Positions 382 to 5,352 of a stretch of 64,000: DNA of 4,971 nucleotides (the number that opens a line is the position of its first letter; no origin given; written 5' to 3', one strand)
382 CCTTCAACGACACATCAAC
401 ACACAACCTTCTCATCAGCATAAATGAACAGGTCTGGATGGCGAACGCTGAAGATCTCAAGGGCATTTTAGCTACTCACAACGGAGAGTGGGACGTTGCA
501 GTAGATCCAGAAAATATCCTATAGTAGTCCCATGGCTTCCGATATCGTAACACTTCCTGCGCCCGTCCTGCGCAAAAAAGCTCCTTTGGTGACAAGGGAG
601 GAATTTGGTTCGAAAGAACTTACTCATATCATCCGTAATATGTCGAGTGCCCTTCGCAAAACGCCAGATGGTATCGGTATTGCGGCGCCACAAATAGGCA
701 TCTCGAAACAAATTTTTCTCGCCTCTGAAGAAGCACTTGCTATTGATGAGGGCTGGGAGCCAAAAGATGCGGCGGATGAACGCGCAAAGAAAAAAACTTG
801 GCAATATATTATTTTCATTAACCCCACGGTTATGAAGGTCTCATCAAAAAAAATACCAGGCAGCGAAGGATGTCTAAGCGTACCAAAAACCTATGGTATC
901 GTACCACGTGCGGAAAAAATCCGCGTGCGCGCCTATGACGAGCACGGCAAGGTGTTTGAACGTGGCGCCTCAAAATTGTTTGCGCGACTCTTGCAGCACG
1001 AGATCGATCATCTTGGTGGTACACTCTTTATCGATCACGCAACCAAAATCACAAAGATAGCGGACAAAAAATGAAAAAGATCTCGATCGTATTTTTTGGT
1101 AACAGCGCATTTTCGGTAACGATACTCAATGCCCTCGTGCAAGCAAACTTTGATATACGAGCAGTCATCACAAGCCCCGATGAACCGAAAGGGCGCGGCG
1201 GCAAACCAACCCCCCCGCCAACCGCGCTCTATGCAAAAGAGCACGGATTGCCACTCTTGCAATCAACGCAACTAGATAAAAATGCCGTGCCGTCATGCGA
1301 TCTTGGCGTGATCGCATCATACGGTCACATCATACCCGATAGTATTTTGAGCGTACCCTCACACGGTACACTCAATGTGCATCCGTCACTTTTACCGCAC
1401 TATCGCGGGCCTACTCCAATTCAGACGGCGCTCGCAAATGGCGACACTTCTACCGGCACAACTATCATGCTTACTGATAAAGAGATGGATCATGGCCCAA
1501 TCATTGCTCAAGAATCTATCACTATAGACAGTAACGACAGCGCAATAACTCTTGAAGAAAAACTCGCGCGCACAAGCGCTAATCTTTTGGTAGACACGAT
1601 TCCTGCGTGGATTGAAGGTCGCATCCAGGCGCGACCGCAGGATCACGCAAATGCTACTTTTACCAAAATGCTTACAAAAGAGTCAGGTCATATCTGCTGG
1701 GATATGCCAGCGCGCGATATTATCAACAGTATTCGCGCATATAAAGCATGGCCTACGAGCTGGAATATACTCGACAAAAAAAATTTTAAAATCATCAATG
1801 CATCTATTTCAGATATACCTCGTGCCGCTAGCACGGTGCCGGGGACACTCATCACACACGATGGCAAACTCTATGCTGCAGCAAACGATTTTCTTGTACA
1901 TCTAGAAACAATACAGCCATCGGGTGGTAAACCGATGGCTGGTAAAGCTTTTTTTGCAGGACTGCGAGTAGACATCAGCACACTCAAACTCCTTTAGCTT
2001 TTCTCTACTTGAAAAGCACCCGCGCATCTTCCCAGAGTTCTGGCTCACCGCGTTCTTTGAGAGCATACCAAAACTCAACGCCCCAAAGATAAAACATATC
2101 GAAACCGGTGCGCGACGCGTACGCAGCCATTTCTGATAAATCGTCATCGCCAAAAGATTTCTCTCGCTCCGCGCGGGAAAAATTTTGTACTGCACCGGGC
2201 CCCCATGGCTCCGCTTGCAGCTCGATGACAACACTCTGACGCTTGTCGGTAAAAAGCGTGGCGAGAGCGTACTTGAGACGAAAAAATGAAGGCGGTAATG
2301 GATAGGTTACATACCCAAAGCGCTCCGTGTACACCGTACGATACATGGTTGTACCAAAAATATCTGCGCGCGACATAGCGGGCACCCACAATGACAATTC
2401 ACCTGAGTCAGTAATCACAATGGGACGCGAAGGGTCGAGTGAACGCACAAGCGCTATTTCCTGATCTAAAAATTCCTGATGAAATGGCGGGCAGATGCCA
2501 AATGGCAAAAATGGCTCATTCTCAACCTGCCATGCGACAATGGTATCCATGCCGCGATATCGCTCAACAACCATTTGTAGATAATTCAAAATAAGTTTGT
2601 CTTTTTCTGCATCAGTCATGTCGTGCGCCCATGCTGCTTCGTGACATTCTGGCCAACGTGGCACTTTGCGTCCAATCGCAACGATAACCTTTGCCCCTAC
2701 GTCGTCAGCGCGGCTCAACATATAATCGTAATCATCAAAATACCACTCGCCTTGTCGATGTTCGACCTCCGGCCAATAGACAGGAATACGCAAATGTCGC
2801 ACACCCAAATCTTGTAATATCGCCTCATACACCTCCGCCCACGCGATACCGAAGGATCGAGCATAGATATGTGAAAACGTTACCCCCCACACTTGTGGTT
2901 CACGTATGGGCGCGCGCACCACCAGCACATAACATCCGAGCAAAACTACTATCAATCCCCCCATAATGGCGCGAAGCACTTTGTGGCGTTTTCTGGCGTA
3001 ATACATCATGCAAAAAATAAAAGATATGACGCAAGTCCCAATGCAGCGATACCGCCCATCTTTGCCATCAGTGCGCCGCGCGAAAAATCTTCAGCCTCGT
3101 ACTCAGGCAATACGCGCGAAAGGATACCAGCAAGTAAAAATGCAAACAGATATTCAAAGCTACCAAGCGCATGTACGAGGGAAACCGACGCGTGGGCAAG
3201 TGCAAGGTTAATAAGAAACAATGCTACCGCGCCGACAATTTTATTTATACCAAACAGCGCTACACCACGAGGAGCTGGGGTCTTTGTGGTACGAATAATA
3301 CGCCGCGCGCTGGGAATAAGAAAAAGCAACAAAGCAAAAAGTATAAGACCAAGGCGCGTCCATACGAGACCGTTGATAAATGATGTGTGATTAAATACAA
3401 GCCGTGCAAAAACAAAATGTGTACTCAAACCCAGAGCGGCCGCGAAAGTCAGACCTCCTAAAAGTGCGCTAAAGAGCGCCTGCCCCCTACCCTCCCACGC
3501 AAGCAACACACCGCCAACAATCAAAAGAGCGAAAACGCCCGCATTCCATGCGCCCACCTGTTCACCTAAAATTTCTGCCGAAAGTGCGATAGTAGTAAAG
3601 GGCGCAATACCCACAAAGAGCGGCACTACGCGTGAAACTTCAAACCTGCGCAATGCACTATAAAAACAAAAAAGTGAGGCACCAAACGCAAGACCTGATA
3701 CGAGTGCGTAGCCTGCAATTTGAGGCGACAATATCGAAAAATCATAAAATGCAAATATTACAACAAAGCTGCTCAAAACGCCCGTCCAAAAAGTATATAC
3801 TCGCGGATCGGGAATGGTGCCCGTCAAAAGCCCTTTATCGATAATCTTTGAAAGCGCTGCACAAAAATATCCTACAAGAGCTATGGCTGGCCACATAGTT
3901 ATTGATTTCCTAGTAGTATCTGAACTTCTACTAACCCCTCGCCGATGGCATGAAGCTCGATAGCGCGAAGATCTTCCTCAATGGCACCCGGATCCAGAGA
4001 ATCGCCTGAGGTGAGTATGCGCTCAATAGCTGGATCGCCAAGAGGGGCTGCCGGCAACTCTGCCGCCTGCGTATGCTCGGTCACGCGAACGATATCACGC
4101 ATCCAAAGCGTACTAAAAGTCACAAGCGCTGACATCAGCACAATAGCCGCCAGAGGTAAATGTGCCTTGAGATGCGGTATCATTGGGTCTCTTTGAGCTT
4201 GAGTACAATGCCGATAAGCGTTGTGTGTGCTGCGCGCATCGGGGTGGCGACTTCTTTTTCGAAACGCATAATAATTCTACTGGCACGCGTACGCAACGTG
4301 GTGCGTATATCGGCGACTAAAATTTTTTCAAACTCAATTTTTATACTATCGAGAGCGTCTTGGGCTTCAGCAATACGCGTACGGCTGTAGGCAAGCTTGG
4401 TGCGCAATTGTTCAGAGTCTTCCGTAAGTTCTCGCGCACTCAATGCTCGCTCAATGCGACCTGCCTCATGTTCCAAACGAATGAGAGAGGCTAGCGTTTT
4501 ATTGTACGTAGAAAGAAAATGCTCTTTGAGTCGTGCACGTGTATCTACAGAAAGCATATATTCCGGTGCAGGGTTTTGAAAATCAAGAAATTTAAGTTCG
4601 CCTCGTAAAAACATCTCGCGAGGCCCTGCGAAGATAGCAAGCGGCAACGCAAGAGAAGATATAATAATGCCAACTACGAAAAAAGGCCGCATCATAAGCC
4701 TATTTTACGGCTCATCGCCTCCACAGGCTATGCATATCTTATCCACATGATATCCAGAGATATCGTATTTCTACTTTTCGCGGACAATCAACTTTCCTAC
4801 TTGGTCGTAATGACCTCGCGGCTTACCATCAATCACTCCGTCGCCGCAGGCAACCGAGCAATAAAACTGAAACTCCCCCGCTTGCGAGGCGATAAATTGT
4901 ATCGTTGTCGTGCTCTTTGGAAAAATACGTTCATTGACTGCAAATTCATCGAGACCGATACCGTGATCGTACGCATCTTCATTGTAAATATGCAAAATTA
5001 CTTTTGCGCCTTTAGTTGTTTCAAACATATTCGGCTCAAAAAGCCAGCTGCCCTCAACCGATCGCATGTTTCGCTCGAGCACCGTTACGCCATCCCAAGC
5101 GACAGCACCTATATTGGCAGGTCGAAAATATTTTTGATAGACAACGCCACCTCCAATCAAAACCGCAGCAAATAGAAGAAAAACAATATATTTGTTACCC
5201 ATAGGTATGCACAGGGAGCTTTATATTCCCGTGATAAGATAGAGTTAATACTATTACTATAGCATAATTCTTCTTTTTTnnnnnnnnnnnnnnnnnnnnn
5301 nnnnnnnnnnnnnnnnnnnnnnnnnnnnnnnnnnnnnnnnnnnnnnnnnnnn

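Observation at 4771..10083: Copper-handling locus: cupredoxin-like gene, CopA/CopZ with an MHC motif variant, and a convergent CcdA/DsbD–(YtkA/FixH-like)2 fusion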

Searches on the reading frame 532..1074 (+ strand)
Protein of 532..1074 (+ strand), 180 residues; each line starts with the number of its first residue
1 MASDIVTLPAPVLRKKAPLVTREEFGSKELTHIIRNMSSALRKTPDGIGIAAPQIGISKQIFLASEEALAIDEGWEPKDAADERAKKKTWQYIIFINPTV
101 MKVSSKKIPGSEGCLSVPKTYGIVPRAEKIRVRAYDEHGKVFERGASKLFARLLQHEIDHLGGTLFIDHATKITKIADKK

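Call 62: search_protein_families(library=pfam, proteins=[window:532-1074:+], max_evalue=0.01)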
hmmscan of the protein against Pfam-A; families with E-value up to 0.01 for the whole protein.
window:532-1074:+ (180 aa): 1 family
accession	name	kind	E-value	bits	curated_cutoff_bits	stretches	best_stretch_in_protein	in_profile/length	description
PF01327.26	Pep_deformylase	-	1.6e-43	148.5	22.8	1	4-174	3-154/156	Polypeptide deformylase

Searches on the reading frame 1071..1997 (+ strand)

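Call 62: search_protein_families(library=pfam, proteins=[window:1071-1997:+], max_evalue=0.01)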
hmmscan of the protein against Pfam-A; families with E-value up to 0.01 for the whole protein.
window:1071-1997:+ (308 aa): 2 families
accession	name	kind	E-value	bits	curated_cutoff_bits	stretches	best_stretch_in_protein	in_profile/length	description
PF00551.24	Formyl_trans_N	-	2e-37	129.1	26.1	1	3-177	2-181/181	Formyl transferase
PF02911.23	Formyl_trans_C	-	1e-18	67.8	21.1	1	201-298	2-99/100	Formyl transferase, C-terminal domain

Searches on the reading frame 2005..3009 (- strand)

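Call 62: search_protein_families(library=pfam, proteins=[window:2005-3009:-], max_evalue=0.01)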
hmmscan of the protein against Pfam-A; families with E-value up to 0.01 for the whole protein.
window:2005-3009:- (334 aa): 5 families
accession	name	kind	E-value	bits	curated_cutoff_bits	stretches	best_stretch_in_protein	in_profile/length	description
PF00150.24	Cellulase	-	4.6e-08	33.3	23.5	1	63-201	28-167/272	Cellulase (glycosyl hydrolase family 5)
PF02836.23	Glyco_hydro_2_C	-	0.00023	20.8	21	1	124-210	94-164/302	Glycosyl hydrolases family 2, TIM barrel domain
PF02449.21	Glyco_hydro_42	-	0.0016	18.3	21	0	142-168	114-140/376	Beta-galactosidase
PF00331.26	Glyco_hydro_10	-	0.0053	16.5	22.1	1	79-168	47-131/311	Glycosyl hydrolase family 10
PF13204.13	Apiosidase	-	0.0094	16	26.5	0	88-158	81-145/320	Apiosidase-like, catalytic domain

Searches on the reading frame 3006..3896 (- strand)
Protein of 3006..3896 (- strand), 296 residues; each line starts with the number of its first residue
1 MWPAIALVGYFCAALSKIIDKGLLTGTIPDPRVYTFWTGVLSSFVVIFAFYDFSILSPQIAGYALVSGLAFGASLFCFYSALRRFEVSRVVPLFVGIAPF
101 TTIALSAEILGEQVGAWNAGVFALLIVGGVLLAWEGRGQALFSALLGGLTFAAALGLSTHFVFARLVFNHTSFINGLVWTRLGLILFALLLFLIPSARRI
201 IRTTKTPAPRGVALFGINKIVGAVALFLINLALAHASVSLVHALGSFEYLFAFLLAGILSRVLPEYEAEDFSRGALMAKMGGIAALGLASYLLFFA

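Call 62: search_protein_families(library=pfam, proteins=[window:3006-3896:-], max_evalue=0.01)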
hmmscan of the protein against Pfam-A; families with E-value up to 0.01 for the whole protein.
window:3006-3896:- (296 aa): 1 family
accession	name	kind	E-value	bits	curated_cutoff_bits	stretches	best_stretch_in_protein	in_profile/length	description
PF00892.27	EamA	-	0.00011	23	28.2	1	5-132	6-132/135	EamA-like transporter family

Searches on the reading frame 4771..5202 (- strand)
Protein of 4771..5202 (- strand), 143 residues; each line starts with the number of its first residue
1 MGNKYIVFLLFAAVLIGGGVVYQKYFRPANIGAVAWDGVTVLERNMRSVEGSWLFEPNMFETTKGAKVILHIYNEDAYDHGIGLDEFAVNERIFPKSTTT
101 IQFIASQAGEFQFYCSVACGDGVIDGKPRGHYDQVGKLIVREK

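Call 3: search_protein_families(library=pfam, proteins=[window:4771-5202:-], max_evalue=0.1)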
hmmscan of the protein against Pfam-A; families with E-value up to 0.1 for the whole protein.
window:4771-5202:- (143 aa): 1 family
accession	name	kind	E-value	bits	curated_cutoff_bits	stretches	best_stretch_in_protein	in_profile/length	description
PF13473.12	Cupredoxin_1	-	6.5e-08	33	27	1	55-117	32-94/104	Cupredoxin-like domain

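Call 5: search_protein_families(library=ncbifam, proteins=[window:4771-5202:-], max_evalue=0.1)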
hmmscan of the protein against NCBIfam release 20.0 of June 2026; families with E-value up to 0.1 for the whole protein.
window:4771-5202:- (143 aa): 6 families
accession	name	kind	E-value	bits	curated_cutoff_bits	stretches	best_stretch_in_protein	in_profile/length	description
TIGR04246.1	nitrous_NosZ_Gp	equivalog_domain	1.2e-08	33.7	625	1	39-119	485-563/578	Sec-dependent nitrous-oxide reductase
TIGR03096.1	nitroso_cyanin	equivalog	2.7e-08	33.7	142.85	1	29-117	36-120/135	nitrosocyanin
TIGR04244.1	nitrous_NosZ_RR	equivalog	6.5e-07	28.3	625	1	55-119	546-613/627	TAT-dependent nitrous-oxide reductase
NF052460.1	L-NosZ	equivalog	0.0013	17.4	700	1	52-121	387-467/480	clade III lactonase-type nitrous-oxide reductase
TIGR02656.1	cyanin_plasto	equivalog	0.003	17.9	87.85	0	49-123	8-92/99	plastocyanin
NF050117.1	aa3_CtaC_Actin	exception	0.059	12.6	250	1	66-121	167-221/244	aa3-type cytochrome oxidase subunit II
